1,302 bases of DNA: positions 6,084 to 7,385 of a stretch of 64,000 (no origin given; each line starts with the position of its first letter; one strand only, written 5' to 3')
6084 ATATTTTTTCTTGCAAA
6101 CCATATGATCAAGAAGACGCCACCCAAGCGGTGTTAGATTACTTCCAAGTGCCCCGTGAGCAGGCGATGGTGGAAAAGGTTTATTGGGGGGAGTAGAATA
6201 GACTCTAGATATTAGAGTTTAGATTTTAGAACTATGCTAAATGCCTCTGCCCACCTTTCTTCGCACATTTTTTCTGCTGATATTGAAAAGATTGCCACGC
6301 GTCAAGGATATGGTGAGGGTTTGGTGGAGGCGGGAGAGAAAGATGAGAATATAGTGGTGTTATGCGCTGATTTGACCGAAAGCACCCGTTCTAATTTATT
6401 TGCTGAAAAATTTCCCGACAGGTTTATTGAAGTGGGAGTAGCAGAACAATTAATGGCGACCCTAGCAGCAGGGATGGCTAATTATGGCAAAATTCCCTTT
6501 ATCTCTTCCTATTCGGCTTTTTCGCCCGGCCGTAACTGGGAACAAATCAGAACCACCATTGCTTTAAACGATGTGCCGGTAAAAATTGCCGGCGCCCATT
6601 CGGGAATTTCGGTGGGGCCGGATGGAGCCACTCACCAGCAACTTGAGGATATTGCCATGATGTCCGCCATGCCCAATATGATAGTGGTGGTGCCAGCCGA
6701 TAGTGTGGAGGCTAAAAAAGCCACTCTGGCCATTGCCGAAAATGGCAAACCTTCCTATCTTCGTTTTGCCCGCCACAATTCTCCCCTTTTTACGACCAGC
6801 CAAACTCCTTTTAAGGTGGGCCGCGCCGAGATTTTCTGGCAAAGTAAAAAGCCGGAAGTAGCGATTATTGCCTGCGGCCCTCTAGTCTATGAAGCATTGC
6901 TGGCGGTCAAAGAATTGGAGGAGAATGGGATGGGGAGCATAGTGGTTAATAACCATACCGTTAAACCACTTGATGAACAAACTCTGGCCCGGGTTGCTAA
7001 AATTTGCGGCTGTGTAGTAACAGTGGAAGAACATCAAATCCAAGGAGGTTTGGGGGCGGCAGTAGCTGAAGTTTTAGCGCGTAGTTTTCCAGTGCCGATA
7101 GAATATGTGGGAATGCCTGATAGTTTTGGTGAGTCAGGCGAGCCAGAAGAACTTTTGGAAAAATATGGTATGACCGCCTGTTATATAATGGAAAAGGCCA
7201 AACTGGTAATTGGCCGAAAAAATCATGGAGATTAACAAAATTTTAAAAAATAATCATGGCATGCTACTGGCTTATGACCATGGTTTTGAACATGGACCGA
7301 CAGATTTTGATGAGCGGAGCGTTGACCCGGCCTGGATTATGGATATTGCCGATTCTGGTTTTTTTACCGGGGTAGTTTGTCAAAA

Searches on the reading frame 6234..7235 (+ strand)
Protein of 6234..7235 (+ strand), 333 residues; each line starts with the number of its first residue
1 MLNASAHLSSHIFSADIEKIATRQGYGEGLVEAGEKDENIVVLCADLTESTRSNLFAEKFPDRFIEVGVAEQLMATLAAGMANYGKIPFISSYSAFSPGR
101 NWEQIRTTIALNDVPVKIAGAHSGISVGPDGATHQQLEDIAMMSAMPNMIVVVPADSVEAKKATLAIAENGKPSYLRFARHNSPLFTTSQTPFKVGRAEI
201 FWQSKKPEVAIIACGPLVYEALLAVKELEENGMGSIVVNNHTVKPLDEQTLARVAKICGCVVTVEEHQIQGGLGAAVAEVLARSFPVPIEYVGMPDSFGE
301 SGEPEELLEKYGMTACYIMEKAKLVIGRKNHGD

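Call 3: search_protein_families(library=pfam, proteins=[window:6234-7235:+], max_evalue=0.01)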
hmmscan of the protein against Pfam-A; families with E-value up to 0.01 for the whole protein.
window:6234-7235:+ (333 aa): 4 families
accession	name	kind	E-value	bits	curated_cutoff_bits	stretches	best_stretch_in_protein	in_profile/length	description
PF02779.29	Transket_pyr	-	8.9e-43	146.4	27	1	19-183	2-172/174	Transketolase, pyrimidine binding domain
PF02780.25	Transketolase_C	-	2e-27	96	25.9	1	204-316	7-122/124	Transketolase, C-terminal domain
PF22613.1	Transketolase_C_1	-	2e-06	28.4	27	1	204-314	9-113/113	Transketolase-like TK C-terminal domain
PF17147.9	PFOR_II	-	0.0087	16.8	27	0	208-282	2-76/102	Pyruvate:ferredoxin oxidoreductase core domain II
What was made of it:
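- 6234..7235 (+): tktC, the transketolase C-terminal (pyrimidine-binding plus C-terminal domain) subunit, 333 aa, intact. PF02779, E 9e-43, and PF02780, E 2e-27 (call 3).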

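Call 9: find_homologous_proteins(query=window:6234-7235:+, max_evalue=1e-30)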
Query window:6234-7235:+ (333 aa): 8000 proteins with E <= 1e-30 among 8000 candidates; the best 120 are listed.
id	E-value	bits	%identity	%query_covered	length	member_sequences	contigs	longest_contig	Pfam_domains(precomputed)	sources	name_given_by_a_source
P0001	2.1e-168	577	76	99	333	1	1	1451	PF02780.26,PF02779.30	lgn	-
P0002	3.3e-168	577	76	99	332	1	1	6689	PF22613.2,PF02780.26,PF02779.30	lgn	-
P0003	1.6e-167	575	76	99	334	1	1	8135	PF22613.2,PF02780.26,PF02779.30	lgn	-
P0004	6.0e-167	573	74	99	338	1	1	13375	PF22613.2,PF02780.26,PF02779.30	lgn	-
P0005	1.1e-166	572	77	99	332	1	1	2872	PF22613.2,PF02780.26,PF02779.30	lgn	-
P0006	1.3e-166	571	76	100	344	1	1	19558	PF02780.26,PF02779.30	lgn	-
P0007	2.1e-166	571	76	99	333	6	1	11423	PF22613.2,PF02780.26,PF02779.30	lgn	-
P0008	8.1e-166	569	75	99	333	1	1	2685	PF02780.26,PF02779.30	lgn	-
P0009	2.5e-165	567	75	98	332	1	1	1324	PF02780.26,PF02779.30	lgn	-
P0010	3.5e-165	567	75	99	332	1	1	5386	PF02780.26,PF02779.30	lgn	-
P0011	7.4e-165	566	76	99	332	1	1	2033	PF22613.2,PF02780.26,PF02779.30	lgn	-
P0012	6.9e-164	563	73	99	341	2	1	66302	PF02780.26,PF02779.30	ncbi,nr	ncbi:transketolase family protein [Candidatus Microgenomates bacterium]|nr:transketolase family prot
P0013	3.3e-163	560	74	99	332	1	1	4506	PF22613.2,PF02780.26,PF02779.30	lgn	-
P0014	2.4e-162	557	74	99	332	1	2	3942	PF22613.2,PF02780.26,PF02779.30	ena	-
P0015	6.0e-162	556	74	99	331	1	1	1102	PF22613.2,PF02780.26,PF02779.30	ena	-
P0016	9.5e-162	556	73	99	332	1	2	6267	PF22613.2,PF02780.26,PF02779.30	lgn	-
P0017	1.7e-161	555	73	99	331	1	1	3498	PF02780.26,PF02779.30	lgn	-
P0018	2.7e-161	554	73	99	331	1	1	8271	PF22613.2,PF02780.26,PF02779.30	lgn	-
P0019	1.5e-160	552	74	99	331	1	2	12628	PF02780.26,PF02779.30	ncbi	-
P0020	1.7e-160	551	71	99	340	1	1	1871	PF02780.26,PF02779.30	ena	-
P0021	2.3e-160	551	74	99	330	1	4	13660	PF02780.26,PF02779.30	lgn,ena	-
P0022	3.5e-160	550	74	99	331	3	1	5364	PF02780.26,PF02779.30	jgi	-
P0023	4.3e-160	550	73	99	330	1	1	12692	PF02780.26,PF02779.30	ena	-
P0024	5.7e-160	550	73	100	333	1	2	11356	PF22613.2,PF02780.26,PF02779.30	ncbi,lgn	-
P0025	6.2e-160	550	73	99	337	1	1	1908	PF22613.2,PF02780.26,PF02779.30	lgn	-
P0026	7.4e-160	549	73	99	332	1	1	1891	PF22613.2,PF02780.26,PF02779.30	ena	-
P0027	1.6e-159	548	74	99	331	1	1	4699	PF02780.26,PF02779.30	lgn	-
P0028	1.6e-159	548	73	99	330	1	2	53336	PF02780.26,PF02779.30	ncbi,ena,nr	ncbi:transketolase family protein [Patescibacteria group bacterium]|nr:transketolase family protein 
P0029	2.1e-159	548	73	99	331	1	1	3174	PF02780.26,PF02779.30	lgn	-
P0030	2.1e-159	548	72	99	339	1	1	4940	PF02780.26,PF02779.30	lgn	-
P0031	2.1e-159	548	72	99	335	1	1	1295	PF22613.2,PF02780.26,PF02779.30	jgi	-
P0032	2.6e-159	548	74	100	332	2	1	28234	PF22613.2,PF02780.26,PF02779.30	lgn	-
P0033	3.4e-159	547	73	99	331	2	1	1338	PF22613.2,PF02780.26,PF02779.30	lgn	-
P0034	4.9e-159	547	73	99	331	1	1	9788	PF22613.2,PF02780.26,PF02779.30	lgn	-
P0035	9.5e-159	546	73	99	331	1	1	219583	PF22613.2,PF02780.26,PF02779.30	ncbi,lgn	-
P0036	1.1e-158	546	73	99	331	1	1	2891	PF02780.26,PF02779.30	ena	-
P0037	1.1e-158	546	73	99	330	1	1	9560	PF02780.26,PF02779.30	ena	-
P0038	1.2e-158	545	73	94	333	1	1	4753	PF02780.26,PF02779.30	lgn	-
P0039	1.5e-158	545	73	99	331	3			PF22613.2,PF02780.26,PF02779.30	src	-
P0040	2.8e-158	544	73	99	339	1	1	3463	PF02780.26,PF02779.30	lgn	-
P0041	3.3e-158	544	73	99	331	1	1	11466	PF22613.2,PF02780.26,PF02779.30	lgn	-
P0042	3.5e-158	544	74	99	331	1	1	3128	PF02780.26,PF02779.30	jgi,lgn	jgi:transketolase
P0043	3.7e-158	544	72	99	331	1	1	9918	PF22613.2,PF02780.26,PF02779.30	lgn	-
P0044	3.8e-158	544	71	99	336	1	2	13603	PF22613.2,PF02780.26,PF02779.30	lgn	-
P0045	6.6e-158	543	73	99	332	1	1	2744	PF22613.2,PF02780.26,PF02779.30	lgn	-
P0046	7.5e-158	543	73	99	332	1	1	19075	PF22613.2,PF02780.26,PF02779.30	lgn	-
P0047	7.9e-158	543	71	99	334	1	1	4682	PF02780.26,PF02779.30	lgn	-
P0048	1.1e-157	542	72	99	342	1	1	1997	PF02780.26,PF02779.30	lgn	-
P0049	1.2e-157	542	70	99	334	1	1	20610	PF02780.26,PF02779.30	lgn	-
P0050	1.8e-157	541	71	99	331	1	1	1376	PF02780.26,PF02779.30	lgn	-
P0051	2.0e-157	541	71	99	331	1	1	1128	PF22613.2,PF02780.26,PF02779.30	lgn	-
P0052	2.1e-157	541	72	99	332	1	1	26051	PF22613.2,PF02780.26,PF02779.30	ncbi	-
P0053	2.2e-157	541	71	99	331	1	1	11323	PF22613.2,PF02780.26,PF02779.30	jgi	-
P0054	2.5e-157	541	71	99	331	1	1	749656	PF22613.2,PF02780.26,PF02779.30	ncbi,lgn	-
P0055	2.9e-157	541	72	99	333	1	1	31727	PF22613.2,PF02780.26,PF02779.30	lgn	-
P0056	3.4e-157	541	69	99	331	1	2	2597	PF22613.2,PF02780.26,PF02779.30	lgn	-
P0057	5.2e-157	540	71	99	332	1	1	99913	PF22613.2,PF02780.26,PF02779.30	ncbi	ncbi:MAG TPA: transketolase C-terminal domain-containing protein [Patescibacteria group bacterium]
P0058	5.3e-157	540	70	99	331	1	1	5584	PF02780.26,PF02779.30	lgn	-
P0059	7.2e-157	540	72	99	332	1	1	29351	PF22613.2,PF02780.26,PF02779.30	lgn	-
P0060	7.3e-157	539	72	99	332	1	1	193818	PF22613.2,PF02780.26,PF02779.30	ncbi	-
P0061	1.3e-156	539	73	99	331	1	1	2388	PF22613.2,PF02780.26,PF02779.30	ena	-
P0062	1.4e-156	539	71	99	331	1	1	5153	PF02780.26,PF02779.30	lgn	-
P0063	1.4e-156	539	70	99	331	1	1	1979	PF02780.26,PF02779.30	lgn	-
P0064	1.5e-156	538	71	99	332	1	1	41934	PF22613.2,PF02780.26,PF02779.30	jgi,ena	-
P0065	1.9e-156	538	72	99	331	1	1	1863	PF22613.2,PF02780.26,PF02779.30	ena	-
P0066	2.2e-156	538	71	99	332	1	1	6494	PF02780.26,PF02779.30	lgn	-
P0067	2.3e-156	538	72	99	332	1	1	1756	PF02780.26,PF02779.30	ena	-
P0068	2.3e-156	538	71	99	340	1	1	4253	PF02780.26,PF02779.30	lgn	-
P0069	2.3e-156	538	73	99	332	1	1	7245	PF02780.26,PF02779.30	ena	-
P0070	2.5e-156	538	72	99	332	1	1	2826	PF02780.26,PF02779.30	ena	-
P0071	3.1e-156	537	71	99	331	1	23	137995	PF02780.26,PF02779.30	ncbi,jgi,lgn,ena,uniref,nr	ncbi:transketolase [Candidatus Woesebacteria bacterium RIFCSPHIGHO2_01_FULL_39_32]|uniref:Transketol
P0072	3.2e-156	537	72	99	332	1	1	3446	PF02780.26,PF02779.30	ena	-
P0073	3.3e-156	537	73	99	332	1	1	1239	PF02780.26,PF02779.30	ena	-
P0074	3.3e-156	537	71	99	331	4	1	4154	PF22613.2,PF02780.26,PF02779.30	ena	-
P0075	3.5e-156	537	71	99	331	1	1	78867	PF02780.26,PF02779.30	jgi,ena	-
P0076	3.6e-156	537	73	99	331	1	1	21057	PF22613.2,PF02780.26,PF02779.30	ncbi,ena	-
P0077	3.7e-156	537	72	99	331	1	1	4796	PF22613.2,PF02780.26,PF02779.30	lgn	-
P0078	3.7e-156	537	70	99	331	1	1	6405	PF02780.26,PF02779.30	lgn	-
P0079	3.7e-156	537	71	99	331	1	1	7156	PF02780.26,PF02779.30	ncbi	-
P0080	3.7e-156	537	70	99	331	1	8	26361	PF02780.26,PF02779.30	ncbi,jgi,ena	-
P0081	4.0e-156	537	72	99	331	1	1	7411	PF02780.26,PF02779.30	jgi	-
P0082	4.1e-156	537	70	99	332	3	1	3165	PF22613.2,PF02780.26,PF02779.30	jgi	jgi:transketolase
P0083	4.2e-156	537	71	99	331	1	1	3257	PF22613.2,PF02780.26,PF02779.30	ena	-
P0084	4.5e-156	537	72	99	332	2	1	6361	PF02780.26,PF02779.30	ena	-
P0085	5.4e-156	537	71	99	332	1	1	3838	PF22613.2,PF02780.26,PF02779.30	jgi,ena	-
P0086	5.6e-156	537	70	99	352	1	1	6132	PF02780.26,PF02779.30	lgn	-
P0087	5.6e-156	537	71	99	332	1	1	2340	PF22613.2,PF02780.26,PF02779.30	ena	-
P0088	5.9e-156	537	72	99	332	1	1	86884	PF02780.26,PF02779.30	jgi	jgi:transketolase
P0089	6.0e-156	536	72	99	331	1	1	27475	PF22613.2,PF02780.26,PF02779.30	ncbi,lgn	ncbi:MAG: transketolase family protein [Patescibacteria group bacterium]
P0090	6.2e-156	536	73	99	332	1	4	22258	PF02780.26,PF02779.30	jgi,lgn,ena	-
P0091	7.1e-156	536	71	99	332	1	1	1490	PF02780.26,PF02779.30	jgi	jgi:transketolase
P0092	7.3e-156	536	72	99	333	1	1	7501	PF22613.2,PF02780.26,PF02779.30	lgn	-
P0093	8.6e-156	536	72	99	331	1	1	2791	PF02780.26,PF02779.30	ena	-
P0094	9.1e-156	536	71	99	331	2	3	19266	PF02780.26,PF02779.30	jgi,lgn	jgi:transketolase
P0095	9.3e-156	536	74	94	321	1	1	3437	PF22613.2,PF02780.26,PF02779.30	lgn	-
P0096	9.3e-156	536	73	99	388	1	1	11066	PF02780.26,PF02779.30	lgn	-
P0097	1.0e-155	536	71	99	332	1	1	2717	PF02780.26,PF02779.30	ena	-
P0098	1.4e-155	535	71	99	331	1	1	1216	PF22613.2,PF02780.26,PF02779.30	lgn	-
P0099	1.8e-155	535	71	99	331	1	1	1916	PF02780.26,PF02779.30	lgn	-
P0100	2.0e-155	535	71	99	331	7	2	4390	PF02780.26,PF02779.30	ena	-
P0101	2.2e-155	535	73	96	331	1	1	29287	PF22613.2,PF02780.26,PF02779.30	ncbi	-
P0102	2.3e-155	535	71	99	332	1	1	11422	PF02780.26,PF02779.30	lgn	-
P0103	2.4e-155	535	70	99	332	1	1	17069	PF22613.2,PF02780.26,PF02779.30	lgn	-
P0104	2.4e-155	535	70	100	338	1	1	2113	PF22613.2,PF02780.26,PF02779.30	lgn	-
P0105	2.4e-155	535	70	99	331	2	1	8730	PF02780.26,PF02779.30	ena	-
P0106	2.8e-155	534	70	99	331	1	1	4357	PF02780.26,PF02779.30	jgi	jgi:transketolase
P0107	2.8e-155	534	70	99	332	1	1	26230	PF22613.2,PF02780.26,PF02779.30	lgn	-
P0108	3.3e-155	534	72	99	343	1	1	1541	PF02780.26,PF02779.30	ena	-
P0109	3.4e-155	534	72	99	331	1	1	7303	PF22613.2,PF02780.26,PF02779.30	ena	-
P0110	4.0e-155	534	72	99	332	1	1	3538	PF02780.26,PF02779.30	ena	-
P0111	4.3e-155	534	70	99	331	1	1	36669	PF02780.26,PF02779.30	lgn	-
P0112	4.6e-155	534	70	99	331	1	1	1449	PF22613.2,PF02780.26,PF02779.30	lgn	-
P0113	4.6e-155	534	70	99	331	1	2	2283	PF02780.26,PF02779.30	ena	-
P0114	5.1e-155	533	70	99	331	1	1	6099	PF02780.26,PF02779.30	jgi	jgi:transketolase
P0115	5.5e-155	533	71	99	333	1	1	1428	PF02780.26,PF02779.30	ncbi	-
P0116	7.3e-155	533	71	99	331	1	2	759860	PF02780.26,PF02779.30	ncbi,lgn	-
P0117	7.4e-155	533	75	93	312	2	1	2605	PF02780.26,PF02779.30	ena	-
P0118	8.2e-155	533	72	99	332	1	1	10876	PF02780.26,PF02779.30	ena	-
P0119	8.4e-155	533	71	96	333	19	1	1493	PF22613.2,PF02780.26,PF02779.30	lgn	-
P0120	8.6e-155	533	69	99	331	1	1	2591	PF22613.2,PF02780.26,PF02779.30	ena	-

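Call 11: find_related_loci(query=A1, collection=genome_contigs, flank=10000)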
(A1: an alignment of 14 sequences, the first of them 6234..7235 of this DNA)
Query A1 (333 aa) in genome_contigs; peptide patterns used: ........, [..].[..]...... (x = any residue, [..] = any of these).
600 stretches matched a pattern (row limit reached: there are more); 595 encode a relative of the query (tblastn E <= 1e-3); the best 80 are kept; 80 distinct loci.
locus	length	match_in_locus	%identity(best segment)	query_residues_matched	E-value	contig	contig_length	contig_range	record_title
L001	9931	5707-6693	70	1-329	1e-164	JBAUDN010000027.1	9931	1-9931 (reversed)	MAG: Microgenomates group bacterium isolate MFD13099_ilm_asm_bin3 k127_285840, whole genome shotgun sequence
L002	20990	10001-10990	71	1-330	2e-164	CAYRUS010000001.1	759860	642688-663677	MAG TPA_asm: uncultured Gammaproteobacteria bacterium isolate SRP144015_co1_9 genome assembly, contig: NODE_2_length_759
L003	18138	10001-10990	71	1-329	2e-163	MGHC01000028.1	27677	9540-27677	MAG: Candidatus Woesebacteria bacterium RIFCSPLOWO2_01_FULL_39_10 rifcsplowo2_01_scaffold_5970, whole genome shotgun seq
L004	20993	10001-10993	70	1-331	4e-155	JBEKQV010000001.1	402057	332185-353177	MAG: Candidatus Microgenomates bacterium isolate SPRUCE 496 SPRUCE_496_1, whole genome shotgun sequence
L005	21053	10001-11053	67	1-331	3e-157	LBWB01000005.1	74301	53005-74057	MAG: Candidatus Woesebacteria bacterium GW2011_GWB1_39_12 UT24_C0005, whole genome shotgun sequence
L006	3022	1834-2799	65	8-330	9e-152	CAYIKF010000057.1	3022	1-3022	MAG TPA_asm: uncultured Gammaproteobacteria bacterium isolate ERP119705_co21_379 genome assembly, contig: NODE_50961_len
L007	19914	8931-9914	63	1-329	5e-142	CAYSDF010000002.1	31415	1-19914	MAG TPA_asm: uncultured Candidatus Saccharibacteria bacterium isolate SRP193066_co2_10 genome assembly, contig: NODE_738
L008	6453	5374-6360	63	1-329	2e-141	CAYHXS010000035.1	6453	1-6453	MAG TPA_asm: uncultured Candidatus Saccharibacteria bacterium isolate ERP119705_co17_1020 genome assembly, contig: NODE_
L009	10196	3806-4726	66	22-330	4e-140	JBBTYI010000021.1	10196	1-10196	MAG: Patescibacteria group bacterium isolate H43-bin026_1 H43_bin026_1_000000000021, whole genome shotgun sequence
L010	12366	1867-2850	62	2-329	5e-140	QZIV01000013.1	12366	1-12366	MAG: Candidatus Parcubacteria bacterium isolate SURF_56 Ga0104751_1007088, whole genome shotgun sequence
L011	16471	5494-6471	63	1-329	1e-139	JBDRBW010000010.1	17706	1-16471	MAG: Patescibacteria group bacterium isolate MEGAHIT-group-1.149 k141_1304502, whole genome shotgun sequence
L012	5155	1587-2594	62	1-329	9e-140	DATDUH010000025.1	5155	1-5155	MAG TPA_asm: Candidatus Paceibacterota bacterium isolate SMAG_U8053 k141_764418, whole genome shotgun sequence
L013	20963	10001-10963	65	7-329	3e-138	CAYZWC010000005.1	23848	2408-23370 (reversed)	MAG TPA_asm: uncultured Gammaproteobacteria bacterium isolate SRP141376_co1_229 genome assembly, contig: NODE_4644_lengt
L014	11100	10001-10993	62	1-331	1e-137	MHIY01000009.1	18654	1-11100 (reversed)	MAG: Candidatus Colwellbacteria bacterium RIFCSPLOWO2_01_FULL_48_10 rifcsplowo2_01_scaffold_17665, whole genome shotgun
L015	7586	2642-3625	63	1-329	1e-137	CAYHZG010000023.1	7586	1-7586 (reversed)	MAG TPA_asm: uncultured Candidatus Saccharibacteria bacterium isolate ERP119705_co17_617 genome assembly, contig: NODE_1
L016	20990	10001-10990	64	1-330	3e-139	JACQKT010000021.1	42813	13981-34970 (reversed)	MAG: Candidatus Liptonbacteria bacterium isolate NC_groundwater_1184_Ag_S-0.1um_47_66 S_p1_S3_coassembly_k141_1609996, w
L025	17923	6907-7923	60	1-329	2e-135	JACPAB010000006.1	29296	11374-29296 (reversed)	MAG: Candidatus Yanofskybacteria bacterium isolate NC_groundwater_220_Ag_S-0.1um_46_18 S4_GD2017_2_S1_scaffold_955, whol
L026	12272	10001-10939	63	1-313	3e-135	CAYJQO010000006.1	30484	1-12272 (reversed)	MAG TPA_asm: uncultured Candidatus Saccharibacteria bacterium isolate ERP125453_co1_264 genome assembly, contig: NODE_12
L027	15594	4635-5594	62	1-320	6e-135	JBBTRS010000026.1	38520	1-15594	MAG: Patescibacteria group bacterium isolate H52-bin014_1 H52_bin014_1_000000000026, whole genome shotgun sequence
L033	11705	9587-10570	62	1-328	7e-134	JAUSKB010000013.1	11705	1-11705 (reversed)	MAG: bacterium isolate E14_metabat.bin.348 E14_k141_522539, whole genome shotgun sequence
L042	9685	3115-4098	59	1-328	2e-132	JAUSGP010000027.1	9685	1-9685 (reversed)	MAG: bacterium isolate E14_metabat.bin.13 E14_k141_369847, whole genome shotgun sequence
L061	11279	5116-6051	61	1-313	3e-129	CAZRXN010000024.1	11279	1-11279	MAG TPA_asm: uncultured Candidatus Saccharibacteria bacterium isolate SRP263527_co1_207 genome assembly, contig: NODE_50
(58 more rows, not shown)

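Call 15: find_encoding_contigs(protein=P0006, flank=8000, max_places=2)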
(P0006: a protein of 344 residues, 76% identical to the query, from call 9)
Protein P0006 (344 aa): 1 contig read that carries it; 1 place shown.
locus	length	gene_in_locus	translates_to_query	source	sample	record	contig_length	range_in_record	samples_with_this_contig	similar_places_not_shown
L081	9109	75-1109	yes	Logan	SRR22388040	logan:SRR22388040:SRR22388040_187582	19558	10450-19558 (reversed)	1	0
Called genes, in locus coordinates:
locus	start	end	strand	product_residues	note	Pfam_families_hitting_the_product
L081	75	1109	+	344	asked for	PF02779:Transket_pyr, PF02780:Transketolase_C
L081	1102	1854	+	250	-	PF01791:DeoC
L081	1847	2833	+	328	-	PF00294:PfkB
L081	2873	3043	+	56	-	-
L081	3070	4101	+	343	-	PF00389:2-Hacid_dh, PF02826:2-Hacid_dh_C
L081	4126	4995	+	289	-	PF00565:SNase, PF05901:Excalibur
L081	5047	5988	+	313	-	PF12146:Hydrolase_4, PF00561:Abhydrolase_1 (weak), PF12697:Abhydrolase_6, PF08538:DUF1749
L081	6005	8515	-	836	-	PF00912:Transgly, PF00905:Transpeptidase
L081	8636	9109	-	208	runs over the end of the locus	-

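Call 16: find_encoding_contigs(protein=P0004, flank=8000, max_places=2)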
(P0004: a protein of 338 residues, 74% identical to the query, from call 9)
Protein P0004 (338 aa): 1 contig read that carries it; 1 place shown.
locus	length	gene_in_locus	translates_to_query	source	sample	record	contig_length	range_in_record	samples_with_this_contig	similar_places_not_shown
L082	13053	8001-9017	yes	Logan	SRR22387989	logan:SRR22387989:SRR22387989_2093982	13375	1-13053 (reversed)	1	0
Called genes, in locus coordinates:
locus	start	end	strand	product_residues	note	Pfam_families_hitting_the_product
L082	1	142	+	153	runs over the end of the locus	?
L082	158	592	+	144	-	PF13473:Cupredoxin_1, PF00127:Copper-bind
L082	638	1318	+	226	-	PF00121:TIM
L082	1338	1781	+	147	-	PF02502:LacAB_rpiB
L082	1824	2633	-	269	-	-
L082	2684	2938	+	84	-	PF04255:DUF433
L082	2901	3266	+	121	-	PF01927:Mut7-C (weak), PF18480:DUF5615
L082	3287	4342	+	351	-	PF00162:PGK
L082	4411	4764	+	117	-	PF05635:23S_rRNA_IVP, PF22296:bAvd (weak)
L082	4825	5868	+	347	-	PF00044:Gp_dh_N, PF02800:Gp_dh_C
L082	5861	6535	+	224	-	PF00834:Ribul_P_3_epim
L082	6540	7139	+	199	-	PF18306:LDcluster4, PF03641:Lysine_decarbox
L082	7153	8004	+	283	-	PF00456:Transketolase_N, PF13292:DXP_synthase_N, PF00676:E1_dh (weak)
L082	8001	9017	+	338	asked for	PF02779:Transket_pyr, PF02780:Transketolase_C, PF22613:Transketolase_C_1 (faint)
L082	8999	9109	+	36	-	-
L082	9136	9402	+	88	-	-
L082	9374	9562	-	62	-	-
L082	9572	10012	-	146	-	PF01850:PIN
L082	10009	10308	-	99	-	-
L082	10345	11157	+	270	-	PF01791:DeoC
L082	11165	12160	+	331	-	PF00294:PfkB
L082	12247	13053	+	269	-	?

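Call 17: find_encoding_contigs(protein=P0007, flank=8000, max_places=2)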
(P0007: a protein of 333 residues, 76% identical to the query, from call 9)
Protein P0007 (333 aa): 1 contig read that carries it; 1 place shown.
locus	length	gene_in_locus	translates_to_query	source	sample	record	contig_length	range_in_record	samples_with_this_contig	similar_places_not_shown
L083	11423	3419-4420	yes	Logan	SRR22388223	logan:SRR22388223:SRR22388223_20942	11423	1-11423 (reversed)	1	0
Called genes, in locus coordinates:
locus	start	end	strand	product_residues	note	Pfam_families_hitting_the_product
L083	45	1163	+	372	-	PF00044:Gp_dh_N, PF02800:Gp_dh_C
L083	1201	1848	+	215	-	PF00834:Ribul_P_3_epim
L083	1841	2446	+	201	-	PF18306:LDcluster4, PF03641:Lysine_decarbox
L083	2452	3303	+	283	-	PF00456:Transketolase_N, PF13292:DXP_synthase_N, PF00676:E1_dh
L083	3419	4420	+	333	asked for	PF02779:Transket_pyr, PF02780:Transketolase_C, PF22613:Transketolase_C_1 (weak)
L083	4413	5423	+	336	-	PF00274:Glycolytic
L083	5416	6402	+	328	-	PF00294:PfkB, PF08543:Phos_pyr_kin (weak)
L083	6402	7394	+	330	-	PF00389:2-Hacid_dh, PF02826:2-Hacid_dh_C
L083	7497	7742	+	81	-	-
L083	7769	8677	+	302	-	PF12146:Hydrolase_4, PF00561:Abhydrolase_1, PF12697:Abhydrolase_6, PF08538:DUF1749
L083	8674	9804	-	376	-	PF00486:Trans_reg_C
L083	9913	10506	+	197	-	-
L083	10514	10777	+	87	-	-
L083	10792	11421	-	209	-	?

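Call 18: find_encoding_contigs(protein=P0003, flank=8000, max_places=2)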
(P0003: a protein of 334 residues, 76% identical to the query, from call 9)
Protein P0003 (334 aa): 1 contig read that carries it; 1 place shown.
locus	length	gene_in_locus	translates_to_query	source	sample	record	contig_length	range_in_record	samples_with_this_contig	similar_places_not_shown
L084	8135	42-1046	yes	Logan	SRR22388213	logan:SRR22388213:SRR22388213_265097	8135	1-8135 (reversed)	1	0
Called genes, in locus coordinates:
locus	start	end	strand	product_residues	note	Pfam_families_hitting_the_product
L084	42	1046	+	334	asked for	PF02779:Transket_pyr, PF02780:Transketolase_C, PF22613:Transketolase_C_1 (weak)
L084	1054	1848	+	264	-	PF01791:DeoC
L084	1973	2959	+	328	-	PF00294:PfkB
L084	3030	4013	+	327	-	PF00389:2-Hacid_dh, PF02826:2-Hacid_dh_C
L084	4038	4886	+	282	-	PF00565:SNase, PF05901:Excalibur (weak)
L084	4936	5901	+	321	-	PF12146:Hydrolase_4, PF00561:Abhydrolase_1, PF12697:Abhydrolase_6, PF08538:DUF1749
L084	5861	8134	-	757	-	?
